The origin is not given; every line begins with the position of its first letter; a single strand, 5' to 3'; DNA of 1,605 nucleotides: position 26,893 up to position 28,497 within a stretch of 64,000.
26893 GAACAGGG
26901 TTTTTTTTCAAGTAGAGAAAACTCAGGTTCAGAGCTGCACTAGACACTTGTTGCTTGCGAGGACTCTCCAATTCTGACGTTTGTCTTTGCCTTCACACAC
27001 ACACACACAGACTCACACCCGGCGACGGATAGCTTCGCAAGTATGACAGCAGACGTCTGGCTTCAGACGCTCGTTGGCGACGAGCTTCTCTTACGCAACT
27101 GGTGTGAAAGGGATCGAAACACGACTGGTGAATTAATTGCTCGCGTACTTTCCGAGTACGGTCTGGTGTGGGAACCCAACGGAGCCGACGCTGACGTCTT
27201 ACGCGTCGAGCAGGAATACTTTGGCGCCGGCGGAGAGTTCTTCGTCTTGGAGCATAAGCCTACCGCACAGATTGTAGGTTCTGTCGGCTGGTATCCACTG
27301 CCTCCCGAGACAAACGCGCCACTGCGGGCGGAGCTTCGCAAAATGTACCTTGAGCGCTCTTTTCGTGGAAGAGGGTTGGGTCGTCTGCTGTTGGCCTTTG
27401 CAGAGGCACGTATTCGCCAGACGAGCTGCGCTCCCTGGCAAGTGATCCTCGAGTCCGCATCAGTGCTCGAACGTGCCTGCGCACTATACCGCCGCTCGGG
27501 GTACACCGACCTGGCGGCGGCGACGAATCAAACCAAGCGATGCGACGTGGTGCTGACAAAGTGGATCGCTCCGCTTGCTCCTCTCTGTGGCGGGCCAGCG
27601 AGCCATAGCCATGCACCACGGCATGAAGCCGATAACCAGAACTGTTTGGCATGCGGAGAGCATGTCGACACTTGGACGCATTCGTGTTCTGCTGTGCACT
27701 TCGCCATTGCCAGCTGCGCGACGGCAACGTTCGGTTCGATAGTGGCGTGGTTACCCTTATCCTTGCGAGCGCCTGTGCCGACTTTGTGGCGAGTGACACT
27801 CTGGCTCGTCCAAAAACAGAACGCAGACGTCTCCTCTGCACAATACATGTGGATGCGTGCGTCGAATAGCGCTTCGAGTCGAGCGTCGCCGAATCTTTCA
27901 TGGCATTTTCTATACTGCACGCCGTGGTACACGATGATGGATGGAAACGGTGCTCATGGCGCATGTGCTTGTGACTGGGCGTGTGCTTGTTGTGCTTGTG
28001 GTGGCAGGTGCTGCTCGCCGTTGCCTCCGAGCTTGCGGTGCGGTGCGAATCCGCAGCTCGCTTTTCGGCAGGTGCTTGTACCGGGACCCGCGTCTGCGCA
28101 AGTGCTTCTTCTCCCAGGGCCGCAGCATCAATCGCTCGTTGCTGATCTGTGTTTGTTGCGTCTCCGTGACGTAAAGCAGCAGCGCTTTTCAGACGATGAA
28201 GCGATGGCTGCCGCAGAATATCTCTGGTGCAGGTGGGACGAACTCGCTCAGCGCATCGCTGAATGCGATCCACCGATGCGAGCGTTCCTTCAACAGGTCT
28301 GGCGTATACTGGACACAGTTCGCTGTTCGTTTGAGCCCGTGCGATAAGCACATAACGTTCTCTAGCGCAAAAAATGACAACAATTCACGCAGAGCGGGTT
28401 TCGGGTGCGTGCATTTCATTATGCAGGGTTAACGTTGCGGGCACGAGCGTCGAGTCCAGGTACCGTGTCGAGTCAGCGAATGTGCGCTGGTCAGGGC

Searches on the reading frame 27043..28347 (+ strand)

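Call 9: search_protein_families(library=pfam, proteins=[window:27043-28347:+], max_evalue=0.01)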
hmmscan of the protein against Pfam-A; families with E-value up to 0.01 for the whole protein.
window:27043-28347:+ (434 aa): 3 families
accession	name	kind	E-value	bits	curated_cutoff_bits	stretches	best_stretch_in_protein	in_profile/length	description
PF13508.13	Acetyltransf_7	-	1.3e-10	41.9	27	1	63-155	2-83/84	Acetyltransferase (GNAT) domain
PF00583.31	Acetyltransf_1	-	4.3e-10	40.3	20.7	1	52-154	21-116/116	Acetyltransferase (GNAT) family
PF13673.13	Acetyltransf_10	-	0.00081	19.8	23.6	1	91-159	52-112/128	Acetyltransferase (GNAT) domain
